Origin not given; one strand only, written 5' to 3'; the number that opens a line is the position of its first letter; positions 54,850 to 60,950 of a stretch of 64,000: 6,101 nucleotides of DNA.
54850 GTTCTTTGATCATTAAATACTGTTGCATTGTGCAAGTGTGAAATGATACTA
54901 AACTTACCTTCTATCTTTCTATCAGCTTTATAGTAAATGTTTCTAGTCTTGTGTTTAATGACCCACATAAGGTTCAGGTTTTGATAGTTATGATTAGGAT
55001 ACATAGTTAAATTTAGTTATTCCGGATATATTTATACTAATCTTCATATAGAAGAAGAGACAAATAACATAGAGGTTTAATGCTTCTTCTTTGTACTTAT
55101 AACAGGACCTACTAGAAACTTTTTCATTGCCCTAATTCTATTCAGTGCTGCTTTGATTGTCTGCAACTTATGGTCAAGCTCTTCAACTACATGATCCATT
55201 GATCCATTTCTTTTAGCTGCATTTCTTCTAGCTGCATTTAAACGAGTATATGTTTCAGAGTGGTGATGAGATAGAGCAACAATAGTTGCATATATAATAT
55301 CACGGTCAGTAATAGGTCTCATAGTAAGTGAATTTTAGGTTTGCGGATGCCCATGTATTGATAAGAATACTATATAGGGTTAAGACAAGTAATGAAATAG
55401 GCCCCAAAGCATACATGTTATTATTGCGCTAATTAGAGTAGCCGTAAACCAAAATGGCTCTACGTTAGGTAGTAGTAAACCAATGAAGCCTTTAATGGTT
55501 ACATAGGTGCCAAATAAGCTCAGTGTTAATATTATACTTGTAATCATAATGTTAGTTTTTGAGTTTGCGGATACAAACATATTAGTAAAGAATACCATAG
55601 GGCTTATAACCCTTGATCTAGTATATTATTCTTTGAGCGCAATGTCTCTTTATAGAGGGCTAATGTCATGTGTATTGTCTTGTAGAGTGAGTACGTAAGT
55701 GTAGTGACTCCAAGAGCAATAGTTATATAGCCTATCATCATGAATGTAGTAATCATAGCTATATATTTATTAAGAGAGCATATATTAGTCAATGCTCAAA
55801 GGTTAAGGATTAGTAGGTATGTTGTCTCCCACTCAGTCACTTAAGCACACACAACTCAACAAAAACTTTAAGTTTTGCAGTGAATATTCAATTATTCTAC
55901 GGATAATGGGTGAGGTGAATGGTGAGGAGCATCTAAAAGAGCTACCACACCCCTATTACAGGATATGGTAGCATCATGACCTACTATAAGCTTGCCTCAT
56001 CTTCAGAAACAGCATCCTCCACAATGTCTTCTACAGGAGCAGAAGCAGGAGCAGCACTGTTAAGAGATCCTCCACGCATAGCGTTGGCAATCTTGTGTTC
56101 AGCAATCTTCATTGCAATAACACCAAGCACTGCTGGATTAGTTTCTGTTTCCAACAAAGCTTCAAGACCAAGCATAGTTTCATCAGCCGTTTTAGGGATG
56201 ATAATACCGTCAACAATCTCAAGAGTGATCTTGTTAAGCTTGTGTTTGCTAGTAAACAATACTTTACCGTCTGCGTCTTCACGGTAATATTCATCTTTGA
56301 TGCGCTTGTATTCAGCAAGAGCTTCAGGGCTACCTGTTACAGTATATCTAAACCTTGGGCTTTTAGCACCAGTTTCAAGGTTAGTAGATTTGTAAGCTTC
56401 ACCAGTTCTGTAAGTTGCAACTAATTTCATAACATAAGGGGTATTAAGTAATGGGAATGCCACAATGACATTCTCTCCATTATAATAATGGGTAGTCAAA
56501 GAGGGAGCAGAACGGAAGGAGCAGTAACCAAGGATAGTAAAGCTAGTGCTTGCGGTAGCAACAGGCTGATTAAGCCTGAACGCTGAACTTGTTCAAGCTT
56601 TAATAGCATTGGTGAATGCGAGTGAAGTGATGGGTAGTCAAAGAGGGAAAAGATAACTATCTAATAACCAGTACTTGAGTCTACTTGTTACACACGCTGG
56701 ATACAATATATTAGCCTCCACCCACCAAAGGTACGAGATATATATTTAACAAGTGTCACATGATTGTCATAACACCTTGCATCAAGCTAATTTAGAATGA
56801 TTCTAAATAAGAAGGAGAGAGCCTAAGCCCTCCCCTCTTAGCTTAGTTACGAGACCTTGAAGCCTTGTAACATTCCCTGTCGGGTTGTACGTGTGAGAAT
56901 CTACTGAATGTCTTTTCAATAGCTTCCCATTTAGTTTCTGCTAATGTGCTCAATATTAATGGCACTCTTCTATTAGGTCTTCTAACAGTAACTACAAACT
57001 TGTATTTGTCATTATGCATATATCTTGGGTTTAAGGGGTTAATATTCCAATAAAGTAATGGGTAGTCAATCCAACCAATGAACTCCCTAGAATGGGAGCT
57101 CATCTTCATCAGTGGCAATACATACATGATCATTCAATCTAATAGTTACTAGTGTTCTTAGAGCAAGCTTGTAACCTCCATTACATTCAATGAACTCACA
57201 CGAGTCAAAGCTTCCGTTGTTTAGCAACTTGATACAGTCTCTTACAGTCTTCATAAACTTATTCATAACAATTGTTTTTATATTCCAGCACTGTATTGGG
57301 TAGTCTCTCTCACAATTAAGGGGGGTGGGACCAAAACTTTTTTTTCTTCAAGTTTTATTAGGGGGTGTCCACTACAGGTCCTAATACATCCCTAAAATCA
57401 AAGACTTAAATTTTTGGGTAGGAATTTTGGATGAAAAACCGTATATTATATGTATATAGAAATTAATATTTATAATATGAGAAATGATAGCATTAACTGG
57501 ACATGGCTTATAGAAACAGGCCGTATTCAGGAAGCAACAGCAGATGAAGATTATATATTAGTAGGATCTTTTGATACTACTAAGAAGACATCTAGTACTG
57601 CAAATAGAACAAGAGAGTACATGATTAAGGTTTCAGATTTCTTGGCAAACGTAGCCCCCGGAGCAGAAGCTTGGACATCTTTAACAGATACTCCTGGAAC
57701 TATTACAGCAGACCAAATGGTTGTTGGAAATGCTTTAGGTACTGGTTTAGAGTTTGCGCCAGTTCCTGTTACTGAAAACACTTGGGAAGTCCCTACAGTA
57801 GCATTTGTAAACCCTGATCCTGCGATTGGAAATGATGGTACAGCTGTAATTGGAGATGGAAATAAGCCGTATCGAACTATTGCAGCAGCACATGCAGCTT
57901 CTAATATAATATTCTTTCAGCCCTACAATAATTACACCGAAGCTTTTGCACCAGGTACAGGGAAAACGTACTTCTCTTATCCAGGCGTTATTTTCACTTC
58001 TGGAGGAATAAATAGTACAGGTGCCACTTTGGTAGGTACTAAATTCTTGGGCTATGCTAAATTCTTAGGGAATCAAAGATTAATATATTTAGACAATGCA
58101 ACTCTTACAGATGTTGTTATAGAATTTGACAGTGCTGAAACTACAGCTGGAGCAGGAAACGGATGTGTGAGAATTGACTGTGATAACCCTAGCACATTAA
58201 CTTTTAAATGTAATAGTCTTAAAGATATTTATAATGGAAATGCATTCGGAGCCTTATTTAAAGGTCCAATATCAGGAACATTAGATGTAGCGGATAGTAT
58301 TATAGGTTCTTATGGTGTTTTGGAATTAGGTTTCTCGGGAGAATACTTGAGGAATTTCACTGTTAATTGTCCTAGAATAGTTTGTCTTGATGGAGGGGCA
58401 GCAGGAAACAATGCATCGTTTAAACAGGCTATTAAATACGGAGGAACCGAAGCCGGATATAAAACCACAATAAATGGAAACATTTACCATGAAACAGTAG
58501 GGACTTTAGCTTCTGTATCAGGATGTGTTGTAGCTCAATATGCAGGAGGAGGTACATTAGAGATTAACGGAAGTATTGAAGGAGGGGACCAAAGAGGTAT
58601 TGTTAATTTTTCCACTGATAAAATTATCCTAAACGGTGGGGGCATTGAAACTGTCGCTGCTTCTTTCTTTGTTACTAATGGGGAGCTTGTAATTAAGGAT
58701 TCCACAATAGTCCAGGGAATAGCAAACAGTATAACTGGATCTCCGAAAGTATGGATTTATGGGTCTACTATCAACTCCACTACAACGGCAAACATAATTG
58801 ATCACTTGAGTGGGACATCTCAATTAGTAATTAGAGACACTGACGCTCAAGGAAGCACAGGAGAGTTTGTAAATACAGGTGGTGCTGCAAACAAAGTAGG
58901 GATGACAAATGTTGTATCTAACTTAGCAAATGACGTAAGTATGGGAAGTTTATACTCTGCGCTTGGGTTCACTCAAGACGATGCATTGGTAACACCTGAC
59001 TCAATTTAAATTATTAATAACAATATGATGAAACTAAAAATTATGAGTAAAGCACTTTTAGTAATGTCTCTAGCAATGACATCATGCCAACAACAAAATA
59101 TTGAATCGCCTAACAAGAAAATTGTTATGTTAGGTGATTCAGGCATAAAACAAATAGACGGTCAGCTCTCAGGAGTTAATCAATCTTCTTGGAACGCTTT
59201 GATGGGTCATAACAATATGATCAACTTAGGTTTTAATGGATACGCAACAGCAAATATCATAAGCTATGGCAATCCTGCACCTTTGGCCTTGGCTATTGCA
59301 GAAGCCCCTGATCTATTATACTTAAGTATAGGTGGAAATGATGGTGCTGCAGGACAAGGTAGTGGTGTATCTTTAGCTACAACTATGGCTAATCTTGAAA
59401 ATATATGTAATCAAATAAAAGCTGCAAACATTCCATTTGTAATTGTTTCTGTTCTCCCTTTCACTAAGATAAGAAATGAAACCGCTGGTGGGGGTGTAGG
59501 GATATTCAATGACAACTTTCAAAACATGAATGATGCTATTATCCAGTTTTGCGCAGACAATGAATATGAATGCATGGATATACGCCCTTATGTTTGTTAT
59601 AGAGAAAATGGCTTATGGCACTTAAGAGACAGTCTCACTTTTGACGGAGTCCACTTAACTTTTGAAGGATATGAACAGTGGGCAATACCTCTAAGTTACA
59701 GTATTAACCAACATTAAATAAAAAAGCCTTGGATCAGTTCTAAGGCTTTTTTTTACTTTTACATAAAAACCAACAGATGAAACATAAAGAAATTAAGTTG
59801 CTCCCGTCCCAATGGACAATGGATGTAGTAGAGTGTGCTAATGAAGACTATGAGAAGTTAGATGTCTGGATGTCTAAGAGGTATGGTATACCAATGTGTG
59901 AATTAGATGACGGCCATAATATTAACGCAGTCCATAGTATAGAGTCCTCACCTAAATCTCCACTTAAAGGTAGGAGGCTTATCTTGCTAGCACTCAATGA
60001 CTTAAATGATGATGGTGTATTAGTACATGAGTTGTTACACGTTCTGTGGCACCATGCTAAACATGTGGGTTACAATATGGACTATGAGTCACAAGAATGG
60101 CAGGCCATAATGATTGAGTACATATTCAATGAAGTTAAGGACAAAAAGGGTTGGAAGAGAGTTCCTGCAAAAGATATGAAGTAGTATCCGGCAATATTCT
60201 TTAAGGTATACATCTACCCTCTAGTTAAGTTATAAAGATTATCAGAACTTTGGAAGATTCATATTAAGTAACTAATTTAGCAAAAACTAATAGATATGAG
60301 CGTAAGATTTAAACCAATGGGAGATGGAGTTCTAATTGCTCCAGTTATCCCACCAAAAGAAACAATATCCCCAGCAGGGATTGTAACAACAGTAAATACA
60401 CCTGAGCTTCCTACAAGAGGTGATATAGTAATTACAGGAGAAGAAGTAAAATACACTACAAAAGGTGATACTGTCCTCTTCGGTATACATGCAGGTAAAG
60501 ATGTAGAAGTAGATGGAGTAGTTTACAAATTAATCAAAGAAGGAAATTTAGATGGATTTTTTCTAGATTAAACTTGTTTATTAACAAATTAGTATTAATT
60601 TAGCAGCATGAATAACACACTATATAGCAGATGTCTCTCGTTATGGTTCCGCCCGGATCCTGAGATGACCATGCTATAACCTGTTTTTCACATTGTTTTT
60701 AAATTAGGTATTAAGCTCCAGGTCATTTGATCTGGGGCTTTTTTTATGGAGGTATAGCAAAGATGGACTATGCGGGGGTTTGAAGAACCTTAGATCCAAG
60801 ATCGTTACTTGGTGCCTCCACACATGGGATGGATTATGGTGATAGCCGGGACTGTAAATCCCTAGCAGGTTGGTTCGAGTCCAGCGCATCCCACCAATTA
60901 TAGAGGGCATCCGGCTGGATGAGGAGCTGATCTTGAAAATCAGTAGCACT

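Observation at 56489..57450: Iteron-like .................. repeats in the divergent early/late switch region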

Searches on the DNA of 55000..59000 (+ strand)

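Call 5: search_dna_similar(query=window:55000-59000:+, collection=phages, mode=distant)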
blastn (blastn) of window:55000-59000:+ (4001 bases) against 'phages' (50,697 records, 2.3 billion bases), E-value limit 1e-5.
No match.

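Call 96: build_rna_model(alignment_id=A2, structure=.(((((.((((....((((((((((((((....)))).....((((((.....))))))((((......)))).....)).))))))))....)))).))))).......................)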
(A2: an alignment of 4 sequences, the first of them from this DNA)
Model R1 built from alignment A2 (4 sequences, 126 columns); structure: as given.
model positions 123; base pairs 33; branch points 2; effective number of sequences 1.39; information 0.591 bits per position. Calibrated on 0.2 Mb of random sequence (short: E-values are rough).
structure used (alignment columns):
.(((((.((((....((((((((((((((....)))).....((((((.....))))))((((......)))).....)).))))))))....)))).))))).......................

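Call 97: search_with_rna_model(model_id=R1, sources=[window, L005, L006, L007, L009, L011, L012, L022, L029, L135, L137], max_evalue=1)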
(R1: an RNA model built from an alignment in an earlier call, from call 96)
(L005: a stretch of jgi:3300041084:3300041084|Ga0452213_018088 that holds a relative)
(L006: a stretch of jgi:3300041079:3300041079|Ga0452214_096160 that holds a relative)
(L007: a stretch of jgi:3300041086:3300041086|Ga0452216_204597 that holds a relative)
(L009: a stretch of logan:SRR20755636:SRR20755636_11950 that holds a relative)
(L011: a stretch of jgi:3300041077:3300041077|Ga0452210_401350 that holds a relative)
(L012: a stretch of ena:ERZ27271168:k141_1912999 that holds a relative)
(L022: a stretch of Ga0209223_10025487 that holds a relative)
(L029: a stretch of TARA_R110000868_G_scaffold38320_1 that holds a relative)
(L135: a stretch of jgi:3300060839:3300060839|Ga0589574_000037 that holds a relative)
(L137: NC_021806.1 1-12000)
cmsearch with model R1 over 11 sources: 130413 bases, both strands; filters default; matches with E-value up to 1: 8.
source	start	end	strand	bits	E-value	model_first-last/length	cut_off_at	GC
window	56498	56620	-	133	2.9e-30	1-123/123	no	0.46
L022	1189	1312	-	128.3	4.2e-29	1-123/123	no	0.39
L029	4744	4867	+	128.3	4.2e-29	1-123/123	no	0.39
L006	2728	2851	+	122.7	1e-27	1-123/123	no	0.44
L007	1477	1600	+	122.7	1e-27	1-123/123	no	0.44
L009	1527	1650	+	122.7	1e-27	1-123/123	no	0.44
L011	1279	1402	+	122.4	1.2e-27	1-123/123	no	0.44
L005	32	150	+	114.6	1e-25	1-123/123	no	0.43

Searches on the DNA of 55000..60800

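Call 29: search_rna_families(source=window, start=55000, end=60800, threshold=evalue, max_evalue=1)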
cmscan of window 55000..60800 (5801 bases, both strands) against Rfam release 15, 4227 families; matches with E-value up to 1: 2.
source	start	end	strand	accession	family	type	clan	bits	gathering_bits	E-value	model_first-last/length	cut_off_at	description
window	60682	60746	+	RF00021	Spot_42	Gene; sRNA;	-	24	80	0.24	1-115/115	no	Spot 42 RNA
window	59698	59755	+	RF00506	Thr_leader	Cis-reg; leader;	-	22.8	55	0.62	1-118/118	no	Threonine operon leader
